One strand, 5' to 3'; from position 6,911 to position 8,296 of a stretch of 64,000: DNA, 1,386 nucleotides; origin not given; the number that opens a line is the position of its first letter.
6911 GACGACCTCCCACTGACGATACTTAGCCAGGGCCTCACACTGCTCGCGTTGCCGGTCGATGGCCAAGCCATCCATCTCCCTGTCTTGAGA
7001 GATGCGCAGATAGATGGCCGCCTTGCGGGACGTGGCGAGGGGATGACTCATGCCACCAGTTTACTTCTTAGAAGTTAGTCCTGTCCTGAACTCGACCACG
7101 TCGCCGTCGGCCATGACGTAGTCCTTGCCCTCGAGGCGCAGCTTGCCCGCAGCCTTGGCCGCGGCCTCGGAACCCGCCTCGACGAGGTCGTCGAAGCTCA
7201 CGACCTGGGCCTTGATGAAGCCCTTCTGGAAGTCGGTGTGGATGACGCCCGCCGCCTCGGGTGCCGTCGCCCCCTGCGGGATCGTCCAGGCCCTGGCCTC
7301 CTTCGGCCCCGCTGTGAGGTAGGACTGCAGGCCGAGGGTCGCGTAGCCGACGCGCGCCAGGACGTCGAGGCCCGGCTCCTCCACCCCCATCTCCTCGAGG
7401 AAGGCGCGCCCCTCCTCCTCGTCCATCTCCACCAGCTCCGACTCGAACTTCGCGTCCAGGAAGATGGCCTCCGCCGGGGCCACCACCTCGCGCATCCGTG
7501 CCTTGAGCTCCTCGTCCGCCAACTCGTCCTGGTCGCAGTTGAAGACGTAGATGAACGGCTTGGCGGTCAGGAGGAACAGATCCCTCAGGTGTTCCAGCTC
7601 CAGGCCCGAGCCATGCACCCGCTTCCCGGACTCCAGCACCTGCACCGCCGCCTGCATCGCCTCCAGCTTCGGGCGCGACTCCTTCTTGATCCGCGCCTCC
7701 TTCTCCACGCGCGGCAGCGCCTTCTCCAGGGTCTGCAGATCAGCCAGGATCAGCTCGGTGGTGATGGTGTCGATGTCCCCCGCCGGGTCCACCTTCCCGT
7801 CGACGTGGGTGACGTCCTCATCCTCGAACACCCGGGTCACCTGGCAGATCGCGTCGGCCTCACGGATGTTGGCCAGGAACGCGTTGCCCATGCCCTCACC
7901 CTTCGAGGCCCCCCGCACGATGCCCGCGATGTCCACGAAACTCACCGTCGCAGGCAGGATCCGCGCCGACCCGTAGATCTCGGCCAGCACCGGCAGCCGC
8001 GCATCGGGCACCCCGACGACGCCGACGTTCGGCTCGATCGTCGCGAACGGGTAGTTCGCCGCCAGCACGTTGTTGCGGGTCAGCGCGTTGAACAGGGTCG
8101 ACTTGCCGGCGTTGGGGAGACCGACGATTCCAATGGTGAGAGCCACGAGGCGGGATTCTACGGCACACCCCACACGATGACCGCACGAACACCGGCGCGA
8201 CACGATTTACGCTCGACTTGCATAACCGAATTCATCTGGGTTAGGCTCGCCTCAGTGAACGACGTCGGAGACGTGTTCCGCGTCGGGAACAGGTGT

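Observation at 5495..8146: Serine integrase abutting ychF: putative att junction and a remodelled ychF C-terminus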

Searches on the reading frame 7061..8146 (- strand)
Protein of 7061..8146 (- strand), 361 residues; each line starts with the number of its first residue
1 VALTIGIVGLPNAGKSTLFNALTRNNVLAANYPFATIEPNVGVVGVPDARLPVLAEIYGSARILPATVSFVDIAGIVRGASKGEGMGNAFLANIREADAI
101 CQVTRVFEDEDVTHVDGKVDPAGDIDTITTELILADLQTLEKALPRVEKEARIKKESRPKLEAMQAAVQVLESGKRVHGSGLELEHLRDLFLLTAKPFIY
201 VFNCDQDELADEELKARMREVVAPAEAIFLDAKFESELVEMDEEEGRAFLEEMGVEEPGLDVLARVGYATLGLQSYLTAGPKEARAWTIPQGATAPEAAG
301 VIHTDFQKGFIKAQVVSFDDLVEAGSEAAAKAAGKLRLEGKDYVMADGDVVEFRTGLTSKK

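Call 3: search_protein_families(library=pfam, proteins=[window:7061-8146:-])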
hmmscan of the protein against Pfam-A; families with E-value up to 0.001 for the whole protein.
window:7061-8146:- (361 aa): 5 families
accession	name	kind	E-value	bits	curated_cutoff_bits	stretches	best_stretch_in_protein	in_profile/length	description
PF06071.19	YchF-GTPase_C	-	7.1e-38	129.1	27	1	273-355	1-83/84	Protein of unknown function (DUF933)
PF01926.29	MMR_HSR1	-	1.2e-21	77.4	21.9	1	4-118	1-95/113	50S ribosome-binding GTPase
PF02421.24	FeoB_N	-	2.8e-08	33.9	27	1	4-47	2-45/156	Ferrous iron transport protein B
PF02824.27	TGS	-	1.1e-05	25.8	22.2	1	288-354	12-59/60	TGS domain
PF00350.29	Dynamin_N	-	0.00081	19.9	27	0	5-30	1-26/168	Dynamin family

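Call 5: find_related_loci(query=window:7061-8146:-, collection=genome_contigs, flank=10000)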
Query window:7061-8146:- (361 aa) in genome_contigs; peptide patterns used: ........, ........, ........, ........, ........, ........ (x = any residue, [..] = any of these).
600 stretches matched a pattern (row limit reached: there are more); 597 encode a relative of the query (tblastn E <= 1e-3); the best 80 are kept; 80 distinct loci.
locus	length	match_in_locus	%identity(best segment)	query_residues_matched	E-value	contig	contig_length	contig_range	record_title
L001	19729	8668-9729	93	1-354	0e+0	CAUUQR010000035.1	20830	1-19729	MAG TPA_asm: uncultured Propionibacteriaceae bacterium isolate ERR10083830_bin.1_MetaWRAP_v1.3_MAG genome assembly, cont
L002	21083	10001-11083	81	1-361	0e+0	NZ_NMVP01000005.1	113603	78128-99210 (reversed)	Enemella evansiae strain NML 020265 NMLNML020265_13, whole genome shotgun sequence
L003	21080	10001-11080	78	1-360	0e+0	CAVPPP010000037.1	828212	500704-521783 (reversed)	MAG: uncultured Actinomycetota bacterium isolate MFD10113.bin.2.145 genome assembly, contig: contig_3854, whole genome s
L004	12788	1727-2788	77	1-354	0e+0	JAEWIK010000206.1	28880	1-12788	MAG: Actinomycetes bacterium isolate OH_PBrB_106 k127_844263, whole genome shotgun sequence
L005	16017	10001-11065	78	1-354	0e+0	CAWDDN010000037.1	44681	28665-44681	MAG: uncultured Actinomycetota bacterium isolate MFD05684.bin.3.200 genome assembly, contig: contig_46867, whole genome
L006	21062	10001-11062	79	1-354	0e+0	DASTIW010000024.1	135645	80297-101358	MAG TPA_asm: Propionibacteriaceae bacterium isolate SMAG_U1183 k141_805776, whole genome shotgun sequence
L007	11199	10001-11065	77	1-354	0e+0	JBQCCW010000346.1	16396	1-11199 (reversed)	MAG: Marmoricola sp. isolate bin066 k141_4232554, whole genome shotgun sequence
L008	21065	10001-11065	77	1-354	0e+0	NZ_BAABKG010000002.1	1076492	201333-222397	Nocardioides marinquilinus strain JCM 18459 sequence02, whole genome shotgun sequence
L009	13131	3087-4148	80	1-354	1e-180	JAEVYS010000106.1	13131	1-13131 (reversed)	MAG: Actinomycetes bacterium isolate OH_PBB_141 k127_288132, whole genome shotgun sequence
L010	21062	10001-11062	75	1-354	5e-180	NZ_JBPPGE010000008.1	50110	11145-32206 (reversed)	Cutibacterium sp. V947 Scaffold8, whole genome shotgun sequence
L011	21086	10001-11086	74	1-361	2e-179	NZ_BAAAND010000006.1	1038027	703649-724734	Kribbella karoonensis strain JCM 14304 sequence06, whole genome shotgun sequence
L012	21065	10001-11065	74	1-354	5e-179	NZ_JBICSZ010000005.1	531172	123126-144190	Kribbella sp. NPDC049174 NPDC049174_88_A2.ctg-0005, whole genome shotgun sequence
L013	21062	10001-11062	75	1-354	3e-177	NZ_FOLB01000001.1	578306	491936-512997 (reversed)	Nocardioides terrae strain CGMCC 1.7056, whole genome shotgun sequence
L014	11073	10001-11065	75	1-354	3e-177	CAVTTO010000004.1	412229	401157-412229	MAG: uncultured Actinomycetota bacterium isolate MFD05088.bin.2.45 genome assembly, contig: contig_20480, whole genome s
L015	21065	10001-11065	75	1-354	3e-176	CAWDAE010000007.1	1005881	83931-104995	MAG: uncultured Actinomycetota bacterium isolate MFD01721.bin.1.273 genome assembly, contig: contig_45296, whole genome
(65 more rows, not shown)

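Call 29: search_protein_families(library=ncbifam, proteins=[window:7061-8146:-], max_evalue=0.01)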
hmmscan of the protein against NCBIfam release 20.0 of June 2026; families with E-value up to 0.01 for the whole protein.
window:7061-8146:- (361 aa): 18 families
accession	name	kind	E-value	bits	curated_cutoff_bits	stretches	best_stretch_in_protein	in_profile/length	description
TIGR00092.1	TIGR00092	equivalog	8.7e-132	439.7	279.2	1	1-355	1-366/368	redox-regulated ATPase YchF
NF007171.0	PRK09602.1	subfamily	2.7e-36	125.3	387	1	2-169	2-180/397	YchF-related putative GTPase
TIGR02729.1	Obg_CgtA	equivalog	5.6e-21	74.9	280.25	1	5-142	160-274/329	Obg family GTPase CgtA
NF008955.0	PRK12297.1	equivalog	1.6e-20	73.5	406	1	5-196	162-326/429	GTPase ObgE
NF008956.1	PRK12299.1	equivalog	1.7e-20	73.3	300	1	5-142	161-270/327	GTPase ObgE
NF008954.1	PRK12296.1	equivalog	2.3e-16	59.3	377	1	5-136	162-270/470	GTPase ObgE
NF008280.0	PRK11058.1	equivalog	5.4e-12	45.2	441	1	4-152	199-334/426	ribosome rescue GTPase HflX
TIGR03156.1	GTP_HflX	equivalog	3.3e-11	42.7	216.75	1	3-67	190-254/351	GTPase HflX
TIGR00231.1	small_GTP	domain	1.8e-08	34.4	42.5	1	4-106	5-93/164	GTP-binding protein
TIGR00437.1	feoB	equivalog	1.3e-06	27.5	315.65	1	9-49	1-41/594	ferrous iron transport protein B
TIGR03594.1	GTPase_EngA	equivalog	2.6e-06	26.7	306.7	1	4-26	2-24/432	ribosome biogenesis GTPase Der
NF000908.1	PRK00089.1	equivalog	3.7e-06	26.4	237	1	5-27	6-28/291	GTPase Era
NF007105.0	PRK09554.1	equivalog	6.5e-05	21.2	683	1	2-46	3-47/772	Fe(2+) transporter permease subunit FeoB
TIGR03596.1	GTPase_YlqF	equivalog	7.9e-05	22.2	208.2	1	4-29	120-145/276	ribosome biogenesis GTPase YlqF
NF003661.0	PRK05291.1-3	equivalog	8.6e-05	22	380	1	3-27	217-241/448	tRNA uridine-5-carboxymethylaminomethyl(34) synthesis GTPase MnmE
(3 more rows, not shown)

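Call 56: search_solved_structures(query=window:7061-8146:-, max_evalue=1e-20, show_alignments=2)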
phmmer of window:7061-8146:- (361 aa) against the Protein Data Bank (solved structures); distinct sequences matched with E-value up to 1e-20: 7.
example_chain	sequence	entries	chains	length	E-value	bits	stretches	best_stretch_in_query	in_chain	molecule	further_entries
1jal_A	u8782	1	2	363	1.5e-119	402.4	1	3-355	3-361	YchF protein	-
8kie_y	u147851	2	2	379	6.8e-111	373.9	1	3-353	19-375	Ribosome-binding ATPase YchF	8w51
2dby_A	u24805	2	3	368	1.1e-101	343.6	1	3-351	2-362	GTP-binding protein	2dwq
7y9i_A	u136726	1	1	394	6.4e-82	278.7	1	3-356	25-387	Obg-like ATPase 1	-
2ohf_A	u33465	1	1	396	7e-82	278.5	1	2-355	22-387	GTP-binding protein 9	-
5ee0_A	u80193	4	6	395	2.2e-79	270.3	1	3-356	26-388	Obg-like ATPase 1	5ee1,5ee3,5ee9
1ni3_A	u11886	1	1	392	1.2e-72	248.2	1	3-356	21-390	YchF GTP-binding protein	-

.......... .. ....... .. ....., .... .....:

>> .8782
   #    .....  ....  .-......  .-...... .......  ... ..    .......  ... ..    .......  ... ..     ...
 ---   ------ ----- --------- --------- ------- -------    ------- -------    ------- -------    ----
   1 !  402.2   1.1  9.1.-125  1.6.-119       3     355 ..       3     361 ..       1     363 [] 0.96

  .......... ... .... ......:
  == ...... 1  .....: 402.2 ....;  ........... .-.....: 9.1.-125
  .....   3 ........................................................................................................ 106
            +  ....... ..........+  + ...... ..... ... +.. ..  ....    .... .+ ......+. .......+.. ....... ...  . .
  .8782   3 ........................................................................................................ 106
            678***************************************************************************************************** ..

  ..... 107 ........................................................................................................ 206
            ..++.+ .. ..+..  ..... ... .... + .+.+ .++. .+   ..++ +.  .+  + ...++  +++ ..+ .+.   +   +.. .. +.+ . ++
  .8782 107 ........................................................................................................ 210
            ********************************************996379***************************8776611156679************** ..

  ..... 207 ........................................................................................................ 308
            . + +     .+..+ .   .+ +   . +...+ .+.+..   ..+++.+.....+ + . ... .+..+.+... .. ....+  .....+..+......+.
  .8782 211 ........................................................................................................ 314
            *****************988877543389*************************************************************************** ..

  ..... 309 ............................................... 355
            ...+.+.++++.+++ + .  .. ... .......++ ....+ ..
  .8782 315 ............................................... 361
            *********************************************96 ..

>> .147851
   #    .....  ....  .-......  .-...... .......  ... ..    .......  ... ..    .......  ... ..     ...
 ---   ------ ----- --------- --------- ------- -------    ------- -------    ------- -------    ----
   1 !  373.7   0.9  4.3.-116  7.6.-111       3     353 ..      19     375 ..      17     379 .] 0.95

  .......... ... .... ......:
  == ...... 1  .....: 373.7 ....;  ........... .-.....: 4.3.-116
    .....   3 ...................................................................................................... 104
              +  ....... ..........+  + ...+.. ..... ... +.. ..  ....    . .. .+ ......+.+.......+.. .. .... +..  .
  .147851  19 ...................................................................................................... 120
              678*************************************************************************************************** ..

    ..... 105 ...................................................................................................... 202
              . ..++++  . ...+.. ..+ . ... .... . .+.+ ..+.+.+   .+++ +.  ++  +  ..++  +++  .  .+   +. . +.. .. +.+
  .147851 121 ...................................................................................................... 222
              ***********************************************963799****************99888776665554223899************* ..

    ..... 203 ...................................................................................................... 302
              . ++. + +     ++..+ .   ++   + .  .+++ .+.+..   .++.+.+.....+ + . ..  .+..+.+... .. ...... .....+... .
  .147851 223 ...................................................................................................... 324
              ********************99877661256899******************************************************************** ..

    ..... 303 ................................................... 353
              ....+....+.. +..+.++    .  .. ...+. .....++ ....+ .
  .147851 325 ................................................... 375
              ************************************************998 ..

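Call 60: find_homologous_proteins(query=window:7061-8146:-, max_evalue=1e-100)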
Query window:7061-8146:- (361 aa): 7990 proteins with E <= 1e-100 among 8000 candidates; the best 120 are listed.
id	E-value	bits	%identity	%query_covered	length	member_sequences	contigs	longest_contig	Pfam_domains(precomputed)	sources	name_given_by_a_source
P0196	7.1e-216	734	96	98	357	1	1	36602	PF02824.28,PF01926.30,PF02421.25,PF06071.20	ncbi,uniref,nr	ncbi:redox-regulated ATPase YchF [Arachnia propionica]|uniref:Ribosome-binding ATPase YchF n=1 Tax=A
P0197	2.2e-215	732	95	98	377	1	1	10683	PF02824.28,PF01926.30,PF02421.25,PF06071.20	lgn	-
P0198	2.4e-212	722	92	99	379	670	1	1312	PF01926.30,PF02421.25,PF06071.20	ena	-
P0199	5.5e-211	718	92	99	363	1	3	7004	PF01926.30,PF02421.25,PF06071.20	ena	-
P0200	2.7e-210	716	91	99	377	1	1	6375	PF02824.28,PF01926.30,PF02421.25,PF06071.20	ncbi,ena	-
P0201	5.8e-210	714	92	99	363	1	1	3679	PF01926.30,PF02421.25,PF06071.20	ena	-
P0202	1.1e-209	713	92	98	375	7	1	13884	PF02824.28,PF01926.30,PF02421.25,PF06071.20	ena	-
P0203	2.9e-207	706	92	98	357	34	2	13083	PF02824.28,PF01926.30,PF02421.25,PF06071.20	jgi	-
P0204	5.1e-205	698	90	98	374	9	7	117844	PF01926.30,PF02421.25,PF06071.20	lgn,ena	-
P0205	2.0e-204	696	90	98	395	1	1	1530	PF01926.30,PF02421.25,PF06071.20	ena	-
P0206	7.6e-204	694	90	98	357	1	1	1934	PF01926.30,PF02421.25,PF06071.20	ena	-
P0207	9.2e-204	694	89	98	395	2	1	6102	PF01926.30,PF02421.25,PF06071.20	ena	-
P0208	3.7e-203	692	89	98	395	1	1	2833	PF01926.30,PF02421.25,PF06071.20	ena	-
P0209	4.0e-203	692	89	98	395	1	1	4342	PF01926.30,PF02421.25,PF06071.20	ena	-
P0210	5.7e-203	691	89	98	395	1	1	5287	PF01926.30,PF02421.25,PF06071.20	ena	-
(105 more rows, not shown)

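Call 61: find_encoding_contigs(protein=P0196, flank=6000, max_places=3)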
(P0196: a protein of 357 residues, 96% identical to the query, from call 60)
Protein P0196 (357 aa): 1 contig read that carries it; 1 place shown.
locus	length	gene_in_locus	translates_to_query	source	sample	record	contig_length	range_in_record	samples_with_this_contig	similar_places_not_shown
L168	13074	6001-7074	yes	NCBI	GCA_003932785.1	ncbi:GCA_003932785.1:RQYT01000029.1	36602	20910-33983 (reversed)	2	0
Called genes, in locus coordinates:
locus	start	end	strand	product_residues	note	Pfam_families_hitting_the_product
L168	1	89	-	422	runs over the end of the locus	PF00291:PALP, PF00585:Thr_dehydrat_C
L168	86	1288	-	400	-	PF02646:RmuC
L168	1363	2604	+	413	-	-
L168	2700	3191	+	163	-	PF04191:PEMT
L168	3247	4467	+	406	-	-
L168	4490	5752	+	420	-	PF02127:Peptidase_M18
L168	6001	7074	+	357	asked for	PF01926:MMR_HSR1, PF02421:FeoB_N, PF02824:TGS (faint), PF06071:YchF-GTPase_C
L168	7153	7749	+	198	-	PF18186:SLATT_4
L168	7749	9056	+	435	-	PF18144:SMODS, PF18134:AGS_C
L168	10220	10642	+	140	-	PF13635:DUF4143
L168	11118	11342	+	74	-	-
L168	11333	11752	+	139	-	PF01850:PIN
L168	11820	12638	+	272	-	PF13847:Methyltransf_31 (weak), PF08241:Methyltransf_11 (weak), PF13649:Methyltransf_25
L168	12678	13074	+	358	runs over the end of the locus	-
